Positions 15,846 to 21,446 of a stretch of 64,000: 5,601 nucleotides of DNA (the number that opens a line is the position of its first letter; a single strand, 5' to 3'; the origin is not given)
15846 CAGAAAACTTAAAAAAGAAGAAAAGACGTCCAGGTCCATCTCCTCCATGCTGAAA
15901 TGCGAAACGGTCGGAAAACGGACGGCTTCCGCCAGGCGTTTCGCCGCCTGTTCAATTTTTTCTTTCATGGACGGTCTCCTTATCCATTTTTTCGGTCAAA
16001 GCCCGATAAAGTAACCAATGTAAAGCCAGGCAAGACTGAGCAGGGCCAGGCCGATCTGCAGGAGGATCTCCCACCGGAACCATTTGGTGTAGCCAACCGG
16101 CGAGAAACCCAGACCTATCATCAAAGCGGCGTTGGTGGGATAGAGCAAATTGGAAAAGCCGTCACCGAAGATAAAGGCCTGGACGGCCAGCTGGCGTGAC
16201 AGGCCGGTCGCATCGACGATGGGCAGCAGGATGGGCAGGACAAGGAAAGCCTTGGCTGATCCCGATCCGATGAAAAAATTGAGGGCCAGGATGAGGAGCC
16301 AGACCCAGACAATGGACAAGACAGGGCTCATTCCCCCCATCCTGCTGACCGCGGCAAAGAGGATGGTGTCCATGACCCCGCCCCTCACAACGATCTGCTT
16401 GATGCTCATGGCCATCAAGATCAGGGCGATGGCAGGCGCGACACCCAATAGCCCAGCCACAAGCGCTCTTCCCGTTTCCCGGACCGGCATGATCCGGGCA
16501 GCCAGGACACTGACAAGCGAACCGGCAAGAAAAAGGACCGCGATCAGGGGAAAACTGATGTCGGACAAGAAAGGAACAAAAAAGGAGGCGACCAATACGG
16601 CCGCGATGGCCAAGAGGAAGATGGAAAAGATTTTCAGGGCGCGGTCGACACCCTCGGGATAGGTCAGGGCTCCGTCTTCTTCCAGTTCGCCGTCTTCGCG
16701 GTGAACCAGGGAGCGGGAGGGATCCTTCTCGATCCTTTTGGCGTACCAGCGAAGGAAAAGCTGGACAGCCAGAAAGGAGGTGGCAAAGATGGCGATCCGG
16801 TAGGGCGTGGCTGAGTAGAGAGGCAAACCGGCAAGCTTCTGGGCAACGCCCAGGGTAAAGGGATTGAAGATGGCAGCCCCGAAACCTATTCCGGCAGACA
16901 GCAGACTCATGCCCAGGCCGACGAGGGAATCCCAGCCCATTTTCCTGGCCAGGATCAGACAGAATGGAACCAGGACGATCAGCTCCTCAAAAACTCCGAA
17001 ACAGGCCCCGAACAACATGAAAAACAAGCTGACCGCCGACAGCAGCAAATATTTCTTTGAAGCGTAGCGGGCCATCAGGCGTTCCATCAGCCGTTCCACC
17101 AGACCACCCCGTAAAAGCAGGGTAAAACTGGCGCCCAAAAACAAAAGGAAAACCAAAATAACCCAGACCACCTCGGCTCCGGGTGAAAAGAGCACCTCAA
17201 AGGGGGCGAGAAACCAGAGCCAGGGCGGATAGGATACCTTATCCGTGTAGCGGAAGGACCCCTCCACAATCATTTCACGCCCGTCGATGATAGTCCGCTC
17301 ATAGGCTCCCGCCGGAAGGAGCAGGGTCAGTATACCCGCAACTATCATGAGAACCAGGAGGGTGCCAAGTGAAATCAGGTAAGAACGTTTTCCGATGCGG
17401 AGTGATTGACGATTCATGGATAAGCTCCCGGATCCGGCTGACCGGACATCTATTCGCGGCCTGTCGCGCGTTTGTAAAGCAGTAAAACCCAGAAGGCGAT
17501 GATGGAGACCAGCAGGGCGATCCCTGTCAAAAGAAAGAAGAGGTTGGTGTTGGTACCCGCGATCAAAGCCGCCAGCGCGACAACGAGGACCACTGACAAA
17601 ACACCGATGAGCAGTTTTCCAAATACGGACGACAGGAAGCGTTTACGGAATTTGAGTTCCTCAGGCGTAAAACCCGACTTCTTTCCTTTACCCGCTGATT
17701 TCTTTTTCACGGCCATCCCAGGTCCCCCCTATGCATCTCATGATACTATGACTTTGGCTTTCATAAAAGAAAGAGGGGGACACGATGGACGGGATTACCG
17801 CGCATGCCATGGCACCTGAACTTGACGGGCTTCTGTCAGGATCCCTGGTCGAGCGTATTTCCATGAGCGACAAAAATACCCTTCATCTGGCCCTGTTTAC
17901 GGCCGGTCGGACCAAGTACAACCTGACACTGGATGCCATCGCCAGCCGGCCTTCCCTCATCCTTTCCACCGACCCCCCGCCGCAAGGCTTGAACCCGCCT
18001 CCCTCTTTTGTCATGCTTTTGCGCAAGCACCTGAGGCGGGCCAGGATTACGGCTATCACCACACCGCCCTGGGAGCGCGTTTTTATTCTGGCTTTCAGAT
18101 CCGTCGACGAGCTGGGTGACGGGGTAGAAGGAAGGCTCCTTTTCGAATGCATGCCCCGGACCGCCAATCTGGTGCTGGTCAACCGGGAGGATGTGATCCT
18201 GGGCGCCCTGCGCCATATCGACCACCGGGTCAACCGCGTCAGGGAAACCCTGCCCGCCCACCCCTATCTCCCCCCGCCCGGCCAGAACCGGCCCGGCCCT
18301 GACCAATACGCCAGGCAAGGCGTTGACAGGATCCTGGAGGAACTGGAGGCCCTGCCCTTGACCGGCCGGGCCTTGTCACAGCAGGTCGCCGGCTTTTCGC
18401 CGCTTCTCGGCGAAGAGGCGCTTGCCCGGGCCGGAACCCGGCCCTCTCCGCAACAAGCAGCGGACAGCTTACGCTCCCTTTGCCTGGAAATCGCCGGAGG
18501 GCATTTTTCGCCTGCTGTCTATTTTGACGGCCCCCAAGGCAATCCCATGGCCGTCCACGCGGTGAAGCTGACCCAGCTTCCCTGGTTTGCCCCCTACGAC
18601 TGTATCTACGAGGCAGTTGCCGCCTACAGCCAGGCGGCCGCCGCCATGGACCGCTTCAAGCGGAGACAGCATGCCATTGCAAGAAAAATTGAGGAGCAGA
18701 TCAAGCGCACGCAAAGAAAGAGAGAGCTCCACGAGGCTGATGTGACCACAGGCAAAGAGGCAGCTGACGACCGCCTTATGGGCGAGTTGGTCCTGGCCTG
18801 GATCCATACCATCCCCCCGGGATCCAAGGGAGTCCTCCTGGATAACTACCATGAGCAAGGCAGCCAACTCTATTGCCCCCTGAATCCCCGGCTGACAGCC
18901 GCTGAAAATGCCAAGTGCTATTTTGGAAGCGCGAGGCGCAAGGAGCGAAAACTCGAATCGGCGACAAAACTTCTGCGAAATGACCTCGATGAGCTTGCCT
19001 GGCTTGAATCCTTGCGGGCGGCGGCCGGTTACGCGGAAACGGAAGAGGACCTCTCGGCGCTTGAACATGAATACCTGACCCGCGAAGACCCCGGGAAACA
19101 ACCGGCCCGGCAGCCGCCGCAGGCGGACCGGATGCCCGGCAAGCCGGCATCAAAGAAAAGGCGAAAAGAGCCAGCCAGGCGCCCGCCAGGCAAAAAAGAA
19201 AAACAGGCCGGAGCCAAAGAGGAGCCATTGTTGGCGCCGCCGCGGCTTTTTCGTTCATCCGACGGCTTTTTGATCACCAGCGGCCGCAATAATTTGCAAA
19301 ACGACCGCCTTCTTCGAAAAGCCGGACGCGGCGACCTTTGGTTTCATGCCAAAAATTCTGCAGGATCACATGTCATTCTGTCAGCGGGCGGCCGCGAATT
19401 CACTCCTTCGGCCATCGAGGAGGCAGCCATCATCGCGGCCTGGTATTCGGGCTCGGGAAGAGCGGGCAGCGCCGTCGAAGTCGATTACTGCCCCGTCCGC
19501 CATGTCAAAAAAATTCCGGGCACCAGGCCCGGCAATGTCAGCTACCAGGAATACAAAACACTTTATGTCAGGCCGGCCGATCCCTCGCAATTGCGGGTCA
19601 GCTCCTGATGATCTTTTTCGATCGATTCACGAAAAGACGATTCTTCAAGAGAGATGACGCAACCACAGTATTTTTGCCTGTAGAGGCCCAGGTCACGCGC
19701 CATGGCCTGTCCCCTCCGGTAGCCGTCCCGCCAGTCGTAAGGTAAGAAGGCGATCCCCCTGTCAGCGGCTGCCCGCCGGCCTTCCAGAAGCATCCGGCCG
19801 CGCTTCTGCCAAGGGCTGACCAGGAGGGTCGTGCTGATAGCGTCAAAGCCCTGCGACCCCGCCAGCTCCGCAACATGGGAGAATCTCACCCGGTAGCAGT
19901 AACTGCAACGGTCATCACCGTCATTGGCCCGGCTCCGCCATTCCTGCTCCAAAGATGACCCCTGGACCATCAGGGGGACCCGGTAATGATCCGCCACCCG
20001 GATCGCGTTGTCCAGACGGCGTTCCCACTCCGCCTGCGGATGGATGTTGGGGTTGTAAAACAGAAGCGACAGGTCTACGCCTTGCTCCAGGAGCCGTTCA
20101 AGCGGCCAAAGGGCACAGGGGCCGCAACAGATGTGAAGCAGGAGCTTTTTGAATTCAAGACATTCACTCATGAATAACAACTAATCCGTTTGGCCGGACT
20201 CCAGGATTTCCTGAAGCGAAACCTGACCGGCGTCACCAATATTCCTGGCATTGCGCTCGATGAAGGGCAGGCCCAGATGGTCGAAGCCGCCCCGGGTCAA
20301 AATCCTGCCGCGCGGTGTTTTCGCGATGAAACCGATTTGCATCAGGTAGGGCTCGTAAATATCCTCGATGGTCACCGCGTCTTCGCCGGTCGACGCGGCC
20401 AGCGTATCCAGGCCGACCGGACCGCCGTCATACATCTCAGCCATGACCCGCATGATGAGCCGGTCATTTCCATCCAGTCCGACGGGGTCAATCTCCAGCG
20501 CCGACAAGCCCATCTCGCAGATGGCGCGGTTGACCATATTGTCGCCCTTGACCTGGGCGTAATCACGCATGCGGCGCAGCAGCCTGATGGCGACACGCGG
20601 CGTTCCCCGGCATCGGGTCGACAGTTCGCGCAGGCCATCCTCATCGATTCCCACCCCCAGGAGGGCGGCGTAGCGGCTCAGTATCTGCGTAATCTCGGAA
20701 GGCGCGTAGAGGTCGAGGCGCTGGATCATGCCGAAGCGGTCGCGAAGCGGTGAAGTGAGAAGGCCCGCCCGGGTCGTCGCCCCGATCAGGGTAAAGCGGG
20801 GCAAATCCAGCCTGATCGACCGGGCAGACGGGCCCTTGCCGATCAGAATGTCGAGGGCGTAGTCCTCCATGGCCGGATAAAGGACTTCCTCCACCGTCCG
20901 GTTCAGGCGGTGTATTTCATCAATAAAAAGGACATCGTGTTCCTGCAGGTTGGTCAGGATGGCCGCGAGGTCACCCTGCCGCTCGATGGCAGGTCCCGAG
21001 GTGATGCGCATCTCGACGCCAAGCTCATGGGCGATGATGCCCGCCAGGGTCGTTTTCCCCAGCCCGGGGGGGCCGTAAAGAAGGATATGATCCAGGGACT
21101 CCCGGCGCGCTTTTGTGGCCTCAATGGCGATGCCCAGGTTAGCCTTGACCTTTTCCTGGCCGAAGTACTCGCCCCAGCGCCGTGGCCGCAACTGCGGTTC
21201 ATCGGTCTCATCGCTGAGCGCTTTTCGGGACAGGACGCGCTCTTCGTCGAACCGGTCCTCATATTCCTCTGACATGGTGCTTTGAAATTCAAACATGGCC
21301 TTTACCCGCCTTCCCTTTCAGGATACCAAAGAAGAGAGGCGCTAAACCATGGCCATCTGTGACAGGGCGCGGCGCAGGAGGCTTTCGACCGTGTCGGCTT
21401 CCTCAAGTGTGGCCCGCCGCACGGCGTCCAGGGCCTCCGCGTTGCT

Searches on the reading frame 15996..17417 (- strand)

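Call 55: search_protein_families(library=pfam, proteins=[window:15996-17417:-], max_evalue=0.00001)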
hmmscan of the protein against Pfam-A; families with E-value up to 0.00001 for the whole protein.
window:15996-17417:- (473 aa): 2 families
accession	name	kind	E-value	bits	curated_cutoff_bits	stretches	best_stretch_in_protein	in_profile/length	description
PF03606.21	DcuC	-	7.1e-50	170.3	23.1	1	17-460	5-451/461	C4-dicarboxylate anaerobic carrier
PF03553.21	Na_H_antiporter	-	9.7e-07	28.8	23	1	257-412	94-244/303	Na+/H+ antiporter family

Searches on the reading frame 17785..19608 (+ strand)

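Call 55: search_protein_families(library=pfam, proteins=[window:17785-19608:+], max_evalue=0.00001)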
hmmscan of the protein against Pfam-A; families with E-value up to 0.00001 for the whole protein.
window:17785-19608:+ (607 aa): 3 families
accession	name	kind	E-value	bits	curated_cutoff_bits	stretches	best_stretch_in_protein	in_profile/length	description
PF05833.16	NFACT_N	-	1.1e-78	265.6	31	1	2-429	1-436/456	NFACT N-terminal and middle domains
PF05670.18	NFACT-R_1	-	2.3e-13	51.1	29.8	1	488-586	4-109/112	NFACT protein RNA binding domain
PF18297.6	NFACT-R_2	-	3.3e-06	27.6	26.9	0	487-571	2-82/104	NFACT protein RNA binding domain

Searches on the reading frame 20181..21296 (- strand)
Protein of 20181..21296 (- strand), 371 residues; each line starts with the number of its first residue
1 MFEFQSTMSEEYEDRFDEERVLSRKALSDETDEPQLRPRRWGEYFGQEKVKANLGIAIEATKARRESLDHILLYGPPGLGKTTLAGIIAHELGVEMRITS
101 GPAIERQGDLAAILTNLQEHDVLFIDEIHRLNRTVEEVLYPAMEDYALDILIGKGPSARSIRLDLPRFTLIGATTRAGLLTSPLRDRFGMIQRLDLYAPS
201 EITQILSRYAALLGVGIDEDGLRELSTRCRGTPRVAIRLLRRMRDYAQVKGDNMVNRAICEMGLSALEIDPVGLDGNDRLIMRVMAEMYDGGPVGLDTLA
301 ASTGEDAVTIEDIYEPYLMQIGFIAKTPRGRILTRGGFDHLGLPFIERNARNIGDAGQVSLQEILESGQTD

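Call 55: search_protein_families(library=pfam, proteins=[window:20181-21296:-], max_evalue=0.00001)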
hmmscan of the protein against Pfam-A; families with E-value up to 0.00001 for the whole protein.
window:20181-21296:- (371 aa): 5 families
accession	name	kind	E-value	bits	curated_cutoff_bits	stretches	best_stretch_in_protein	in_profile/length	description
PF05496.18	RuvB_N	-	2.2e-81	271.7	27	1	36-194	1-159/159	Holliday junction DNA helicase RuvB P-loop domain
PF17864.7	AAA_lid_4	-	2.4e-25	88.5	27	1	197-270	1-74/74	RuvB AAA lid domain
PF05491.19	RuvB_C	-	5.1e-23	81.3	24.7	1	273-341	3-71/72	RuvB C-terminal winged helix domain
PF00004.35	AAA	-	5.5e-22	79.1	21.2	1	71-195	1-130/131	ATPase family associated with various cellular activities (AAA)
PF07728.20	AAA_5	-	3e-09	37.4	22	1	70-188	1-139/139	AAA domain (dynein-related subfamily)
